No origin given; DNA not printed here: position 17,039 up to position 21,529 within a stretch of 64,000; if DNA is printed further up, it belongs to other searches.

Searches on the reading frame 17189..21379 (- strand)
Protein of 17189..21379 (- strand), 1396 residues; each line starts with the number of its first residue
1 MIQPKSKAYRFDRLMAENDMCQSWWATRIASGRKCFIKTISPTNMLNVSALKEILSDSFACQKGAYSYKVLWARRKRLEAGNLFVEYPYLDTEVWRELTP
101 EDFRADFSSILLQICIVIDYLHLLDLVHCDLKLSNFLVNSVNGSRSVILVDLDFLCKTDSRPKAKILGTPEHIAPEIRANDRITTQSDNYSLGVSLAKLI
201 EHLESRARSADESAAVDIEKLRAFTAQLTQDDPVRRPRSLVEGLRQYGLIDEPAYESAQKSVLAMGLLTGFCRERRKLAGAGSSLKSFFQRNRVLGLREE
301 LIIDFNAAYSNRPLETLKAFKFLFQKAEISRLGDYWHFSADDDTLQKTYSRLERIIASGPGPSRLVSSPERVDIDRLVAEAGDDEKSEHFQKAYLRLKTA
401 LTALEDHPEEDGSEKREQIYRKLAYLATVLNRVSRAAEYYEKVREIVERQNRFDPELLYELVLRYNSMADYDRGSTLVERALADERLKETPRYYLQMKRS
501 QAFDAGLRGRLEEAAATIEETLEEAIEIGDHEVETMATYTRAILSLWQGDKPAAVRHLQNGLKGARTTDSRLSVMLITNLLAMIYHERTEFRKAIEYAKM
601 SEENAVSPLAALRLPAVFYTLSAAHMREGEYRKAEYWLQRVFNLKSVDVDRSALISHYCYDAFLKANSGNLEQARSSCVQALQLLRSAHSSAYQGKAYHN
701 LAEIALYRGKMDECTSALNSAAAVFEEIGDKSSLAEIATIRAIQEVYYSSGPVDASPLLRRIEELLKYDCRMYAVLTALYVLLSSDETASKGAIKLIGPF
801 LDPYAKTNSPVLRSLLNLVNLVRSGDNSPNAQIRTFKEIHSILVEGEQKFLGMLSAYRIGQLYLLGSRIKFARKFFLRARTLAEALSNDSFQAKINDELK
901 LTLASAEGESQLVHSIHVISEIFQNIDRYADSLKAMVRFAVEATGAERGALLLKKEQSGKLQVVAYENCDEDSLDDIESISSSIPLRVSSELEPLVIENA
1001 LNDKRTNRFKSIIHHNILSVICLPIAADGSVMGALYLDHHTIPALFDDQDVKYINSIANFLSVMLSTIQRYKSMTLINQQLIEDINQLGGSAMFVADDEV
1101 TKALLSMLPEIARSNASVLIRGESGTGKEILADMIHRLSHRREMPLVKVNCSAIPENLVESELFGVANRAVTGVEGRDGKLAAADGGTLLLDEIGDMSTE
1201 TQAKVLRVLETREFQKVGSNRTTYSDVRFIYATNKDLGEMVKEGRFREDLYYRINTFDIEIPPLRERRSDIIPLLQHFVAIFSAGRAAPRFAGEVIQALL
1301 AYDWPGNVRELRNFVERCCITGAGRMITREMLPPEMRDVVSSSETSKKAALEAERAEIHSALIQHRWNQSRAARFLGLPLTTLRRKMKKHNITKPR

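Call 58: search_protein_families(library=pfam, proteins=[window:17189-21379:-], max_evalue=0.001)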
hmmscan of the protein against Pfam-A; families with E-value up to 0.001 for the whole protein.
window:17189-21379:- (1396 aa): 13 families
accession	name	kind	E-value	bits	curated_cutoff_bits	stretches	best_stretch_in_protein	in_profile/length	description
PF00158.32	Sigma54_activat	-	6.3e-60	202.1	20.2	1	1096-1259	3-167/168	Sigma-54 interaction domain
PF25601.1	AAA_lid_14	-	1.2e-21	76.8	27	1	1265-1347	1-85/87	AAA+ ATPase lid domain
PF14532.12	Sigma54_activ_2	-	5.1e-19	69.3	25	1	1102-1264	8-138/138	Sigma-54 interaction domain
PF00069.31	Pkinase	-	4.4e-16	59.5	31.7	1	106-240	99-232/263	Protein kinase domain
PF02954.25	HTH_8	-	2.3e-11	43.7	22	1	1352-1390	4-42/42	Bacterial regulatory protein, Fis family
PF17874.7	TPR_MalT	-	2.2e-10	40.8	45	1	620-744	85-208/336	MalT-like TPR region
PF13185.12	GAF_2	-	2.6e-10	41.1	28.6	1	933-1065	8-135/136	GAF domain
PF13424.12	TPR_12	-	4.9e-10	39.9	30.1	0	663-726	11-76/77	Tetratricopeptide repeat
PF01590.32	GAF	-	3.5e-09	37.7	22.4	1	933-1063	6-131/133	GAF domain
PF07728.20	AAA_5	-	6e-07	30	22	1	1118-1235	2-123/139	AAA domain (dynein-related subfamily)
PF07714.23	PK_Tyr_Ser-Thr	-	8.9e-07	28.9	23.1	1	106-206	103-204/258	Protein tyrosine and serine/threonine kinase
PF07719.23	TPR_2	-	4.9e-06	26.7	27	0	616-643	2-29/34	Tetratricopeptide repeat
PF07724.20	AAA_2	-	0.00039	20.9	27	0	1115-1242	3-132/166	AAA domain (Cdc48 subfamily)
